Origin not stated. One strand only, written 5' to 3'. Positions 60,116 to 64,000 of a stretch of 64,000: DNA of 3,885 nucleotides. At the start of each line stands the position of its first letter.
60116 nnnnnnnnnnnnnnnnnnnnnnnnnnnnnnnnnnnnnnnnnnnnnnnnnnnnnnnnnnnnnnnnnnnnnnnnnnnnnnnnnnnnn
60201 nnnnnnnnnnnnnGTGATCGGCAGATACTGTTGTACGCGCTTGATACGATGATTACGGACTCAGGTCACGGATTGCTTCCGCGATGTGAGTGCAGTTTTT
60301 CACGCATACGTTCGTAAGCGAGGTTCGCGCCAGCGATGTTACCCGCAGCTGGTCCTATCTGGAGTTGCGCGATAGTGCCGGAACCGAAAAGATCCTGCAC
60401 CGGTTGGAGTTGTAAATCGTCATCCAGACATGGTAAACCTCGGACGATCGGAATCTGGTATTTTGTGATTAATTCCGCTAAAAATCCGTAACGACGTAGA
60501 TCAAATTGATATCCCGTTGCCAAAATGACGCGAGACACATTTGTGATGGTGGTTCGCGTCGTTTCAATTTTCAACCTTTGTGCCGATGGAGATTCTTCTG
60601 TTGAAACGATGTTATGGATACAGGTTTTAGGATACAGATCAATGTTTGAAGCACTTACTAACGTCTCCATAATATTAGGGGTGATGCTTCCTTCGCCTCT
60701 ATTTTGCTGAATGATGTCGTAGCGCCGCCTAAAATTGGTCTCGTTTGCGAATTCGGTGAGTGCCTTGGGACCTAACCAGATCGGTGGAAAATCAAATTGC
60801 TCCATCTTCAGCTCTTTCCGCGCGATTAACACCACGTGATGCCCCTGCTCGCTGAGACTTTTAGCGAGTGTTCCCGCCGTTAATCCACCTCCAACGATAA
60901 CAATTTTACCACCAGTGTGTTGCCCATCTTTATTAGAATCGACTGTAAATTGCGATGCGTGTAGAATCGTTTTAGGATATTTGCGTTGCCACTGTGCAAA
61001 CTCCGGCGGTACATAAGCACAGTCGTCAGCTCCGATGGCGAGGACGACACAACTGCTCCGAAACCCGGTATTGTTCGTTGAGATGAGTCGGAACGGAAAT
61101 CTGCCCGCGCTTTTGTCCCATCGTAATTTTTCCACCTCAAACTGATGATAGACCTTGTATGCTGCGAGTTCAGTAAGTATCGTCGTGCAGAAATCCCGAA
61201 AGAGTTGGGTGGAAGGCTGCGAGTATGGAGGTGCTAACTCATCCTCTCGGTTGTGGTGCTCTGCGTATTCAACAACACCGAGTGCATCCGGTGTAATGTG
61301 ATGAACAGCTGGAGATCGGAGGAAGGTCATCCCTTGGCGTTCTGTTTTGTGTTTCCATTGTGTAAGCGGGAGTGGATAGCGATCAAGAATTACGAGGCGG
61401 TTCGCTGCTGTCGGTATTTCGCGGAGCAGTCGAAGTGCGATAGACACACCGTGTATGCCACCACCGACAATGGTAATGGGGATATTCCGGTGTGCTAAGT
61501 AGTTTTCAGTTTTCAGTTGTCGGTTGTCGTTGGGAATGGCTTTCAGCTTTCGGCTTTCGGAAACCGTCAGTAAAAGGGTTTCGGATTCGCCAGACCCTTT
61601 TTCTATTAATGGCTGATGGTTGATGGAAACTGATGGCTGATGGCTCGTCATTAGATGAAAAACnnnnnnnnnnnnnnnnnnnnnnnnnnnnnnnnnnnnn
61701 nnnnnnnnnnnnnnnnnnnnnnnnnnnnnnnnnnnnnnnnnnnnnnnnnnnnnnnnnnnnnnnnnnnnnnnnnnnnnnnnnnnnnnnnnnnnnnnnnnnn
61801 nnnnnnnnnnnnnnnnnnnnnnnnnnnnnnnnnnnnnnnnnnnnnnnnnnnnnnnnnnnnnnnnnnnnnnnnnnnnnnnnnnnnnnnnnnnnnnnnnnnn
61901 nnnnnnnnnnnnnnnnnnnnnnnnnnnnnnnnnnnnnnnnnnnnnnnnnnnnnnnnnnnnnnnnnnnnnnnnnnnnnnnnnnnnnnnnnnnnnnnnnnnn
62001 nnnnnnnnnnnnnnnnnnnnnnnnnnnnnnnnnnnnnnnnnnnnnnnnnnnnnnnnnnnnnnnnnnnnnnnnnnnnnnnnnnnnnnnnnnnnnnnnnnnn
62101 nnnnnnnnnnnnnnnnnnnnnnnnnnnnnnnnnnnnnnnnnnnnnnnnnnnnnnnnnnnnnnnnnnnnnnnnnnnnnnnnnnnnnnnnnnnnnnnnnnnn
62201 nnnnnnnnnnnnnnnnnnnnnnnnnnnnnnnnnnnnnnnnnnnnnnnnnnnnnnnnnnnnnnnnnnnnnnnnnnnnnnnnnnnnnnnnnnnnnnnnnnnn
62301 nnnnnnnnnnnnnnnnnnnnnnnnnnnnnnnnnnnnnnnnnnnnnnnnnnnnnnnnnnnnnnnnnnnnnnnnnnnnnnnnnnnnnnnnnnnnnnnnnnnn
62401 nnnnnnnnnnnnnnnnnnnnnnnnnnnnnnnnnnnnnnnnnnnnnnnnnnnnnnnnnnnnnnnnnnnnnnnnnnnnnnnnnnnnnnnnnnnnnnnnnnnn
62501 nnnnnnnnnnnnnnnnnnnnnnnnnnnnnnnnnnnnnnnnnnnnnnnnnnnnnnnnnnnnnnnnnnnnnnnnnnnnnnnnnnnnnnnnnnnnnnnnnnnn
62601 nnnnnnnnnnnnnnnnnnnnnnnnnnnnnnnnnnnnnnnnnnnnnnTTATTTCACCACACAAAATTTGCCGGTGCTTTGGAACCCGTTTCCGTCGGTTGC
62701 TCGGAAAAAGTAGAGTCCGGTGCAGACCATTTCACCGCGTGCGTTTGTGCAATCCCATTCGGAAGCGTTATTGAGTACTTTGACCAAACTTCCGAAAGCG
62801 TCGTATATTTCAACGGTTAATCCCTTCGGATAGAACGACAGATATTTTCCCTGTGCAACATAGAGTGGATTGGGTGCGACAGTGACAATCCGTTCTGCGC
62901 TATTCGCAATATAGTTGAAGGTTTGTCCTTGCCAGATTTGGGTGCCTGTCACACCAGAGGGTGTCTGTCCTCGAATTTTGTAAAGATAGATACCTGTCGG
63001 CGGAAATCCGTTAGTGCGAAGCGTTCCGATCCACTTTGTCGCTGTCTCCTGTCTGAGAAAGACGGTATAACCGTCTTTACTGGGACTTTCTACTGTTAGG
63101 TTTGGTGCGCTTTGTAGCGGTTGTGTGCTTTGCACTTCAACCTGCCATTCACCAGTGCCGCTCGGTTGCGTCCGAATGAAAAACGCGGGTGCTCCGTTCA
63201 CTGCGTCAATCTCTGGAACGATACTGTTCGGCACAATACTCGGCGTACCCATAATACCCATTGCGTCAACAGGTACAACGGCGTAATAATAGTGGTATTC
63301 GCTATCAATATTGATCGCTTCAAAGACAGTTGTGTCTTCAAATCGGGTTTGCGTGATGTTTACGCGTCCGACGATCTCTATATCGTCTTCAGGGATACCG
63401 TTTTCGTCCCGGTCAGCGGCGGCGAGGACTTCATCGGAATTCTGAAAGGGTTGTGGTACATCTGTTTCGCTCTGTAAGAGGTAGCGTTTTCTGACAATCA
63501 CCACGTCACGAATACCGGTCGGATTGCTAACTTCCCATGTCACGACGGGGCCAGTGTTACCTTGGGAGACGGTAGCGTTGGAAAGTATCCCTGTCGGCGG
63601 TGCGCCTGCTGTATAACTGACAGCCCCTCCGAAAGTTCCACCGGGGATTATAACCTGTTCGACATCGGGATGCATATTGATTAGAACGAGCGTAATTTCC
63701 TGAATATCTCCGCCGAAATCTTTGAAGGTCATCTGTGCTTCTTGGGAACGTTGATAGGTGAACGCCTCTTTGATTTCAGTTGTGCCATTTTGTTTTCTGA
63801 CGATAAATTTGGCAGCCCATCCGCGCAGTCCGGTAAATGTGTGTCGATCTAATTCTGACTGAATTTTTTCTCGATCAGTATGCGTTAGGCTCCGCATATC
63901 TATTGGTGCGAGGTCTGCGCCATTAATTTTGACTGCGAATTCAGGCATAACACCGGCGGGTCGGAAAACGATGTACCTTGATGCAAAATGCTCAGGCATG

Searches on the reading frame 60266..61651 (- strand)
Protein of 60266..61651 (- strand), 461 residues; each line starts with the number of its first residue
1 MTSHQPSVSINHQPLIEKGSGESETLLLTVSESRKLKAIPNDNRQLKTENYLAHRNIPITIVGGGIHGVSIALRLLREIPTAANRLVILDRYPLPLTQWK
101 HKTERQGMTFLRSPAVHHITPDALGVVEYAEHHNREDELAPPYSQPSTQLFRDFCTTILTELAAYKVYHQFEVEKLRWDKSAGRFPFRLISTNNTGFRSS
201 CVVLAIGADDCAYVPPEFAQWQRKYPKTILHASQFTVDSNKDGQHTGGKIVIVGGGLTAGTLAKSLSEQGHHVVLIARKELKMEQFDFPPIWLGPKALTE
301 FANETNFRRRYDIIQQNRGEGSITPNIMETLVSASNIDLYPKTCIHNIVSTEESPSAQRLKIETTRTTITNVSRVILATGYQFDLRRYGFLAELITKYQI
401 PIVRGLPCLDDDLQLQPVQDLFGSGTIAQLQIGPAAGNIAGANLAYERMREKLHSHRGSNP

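Call 81: search_protein_families(library=pfam, proteins=[window:60266-61651:-], max_evalue=0.00001)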
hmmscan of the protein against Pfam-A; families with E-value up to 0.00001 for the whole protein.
window:60266-61651:- (461 aa): 5 families
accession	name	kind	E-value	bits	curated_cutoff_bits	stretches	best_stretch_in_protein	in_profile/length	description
PF13434.12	Lys_Orn_oxgnase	-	2.5e-12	47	21.3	1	146-382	92-338/339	L-lysine 6-monooxygenase/L-ornithine 5-monooxygenase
PF13454.12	NAD_binding_9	-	1e-11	45.5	21.8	1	61-207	2-153/155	FAD-NAD(P)-binding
PF07992.20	Pyr_redox_2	-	8.6e-11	42.2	26.1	1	59-287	3-182/291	Pyridine nucleotide-disulphide oxidoreductase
PF13738.12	Pyr_redox_3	-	1.7e-09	37.8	30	0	61-305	2-222/305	Pyridine nucleotide-disulphide oxidoreductase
PF01266.30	DAO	-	9.6e-09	35.7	27.9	0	59-93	2-32/353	FAD dependent oxidoreductase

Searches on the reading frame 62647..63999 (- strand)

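Call 81: search_protein_families(library=pfam, proteins=[window:62647-63999:-], max_evalue=0.00001)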
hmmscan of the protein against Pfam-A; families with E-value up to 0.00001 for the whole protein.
window:62647-63999:- (450 aa): 1 family
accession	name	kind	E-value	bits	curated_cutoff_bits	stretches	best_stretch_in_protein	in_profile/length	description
PF13585.12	CHU_C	-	4.8e-07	30.3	27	0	388-435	24-71/86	CHU_C Type IX secretion signal domain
